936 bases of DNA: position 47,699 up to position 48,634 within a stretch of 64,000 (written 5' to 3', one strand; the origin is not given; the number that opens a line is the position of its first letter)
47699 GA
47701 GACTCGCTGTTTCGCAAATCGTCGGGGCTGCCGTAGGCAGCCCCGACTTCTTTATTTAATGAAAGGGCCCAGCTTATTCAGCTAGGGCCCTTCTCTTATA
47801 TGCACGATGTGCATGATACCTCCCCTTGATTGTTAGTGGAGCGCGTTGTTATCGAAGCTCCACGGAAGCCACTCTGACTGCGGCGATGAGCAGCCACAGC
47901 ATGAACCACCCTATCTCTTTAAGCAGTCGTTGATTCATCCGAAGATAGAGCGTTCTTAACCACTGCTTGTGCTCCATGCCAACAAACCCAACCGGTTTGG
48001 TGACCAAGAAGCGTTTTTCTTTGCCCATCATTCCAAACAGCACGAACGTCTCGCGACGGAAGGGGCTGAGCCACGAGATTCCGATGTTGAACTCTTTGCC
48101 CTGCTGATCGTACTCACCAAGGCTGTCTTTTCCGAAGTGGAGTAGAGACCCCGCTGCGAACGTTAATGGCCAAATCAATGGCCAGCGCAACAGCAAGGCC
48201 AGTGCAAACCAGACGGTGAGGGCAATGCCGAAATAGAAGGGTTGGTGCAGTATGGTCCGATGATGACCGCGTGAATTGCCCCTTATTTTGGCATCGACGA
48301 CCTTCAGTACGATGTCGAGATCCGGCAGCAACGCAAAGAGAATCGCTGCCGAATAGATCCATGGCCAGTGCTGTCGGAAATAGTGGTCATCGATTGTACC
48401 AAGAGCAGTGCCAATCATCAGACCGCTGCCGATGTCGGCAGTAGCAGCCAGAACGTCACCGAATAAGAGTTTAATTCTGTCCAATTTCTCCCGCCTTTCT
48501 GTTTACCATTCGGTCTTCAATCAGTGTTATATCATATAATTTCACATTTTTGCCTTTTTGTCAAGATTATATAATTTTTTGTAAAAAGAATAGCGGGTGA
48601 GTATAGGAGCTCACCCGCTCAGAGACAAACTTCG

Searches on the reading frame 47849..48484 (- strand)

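Call 43: search_protein_families(library=pfam, proteins=[window:47849-48484:-], max_evalue=0.01)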
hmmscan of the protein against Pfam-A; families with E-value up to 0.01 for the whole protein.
window:47849-48484:- (211 aa): 1 family
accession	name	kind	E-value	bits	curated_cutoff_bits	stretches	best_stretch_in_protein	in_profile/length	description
PF04307.19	YdjM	-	1.3e-11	44.8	29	1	20-199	9-165/176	YdjM inner membrane protein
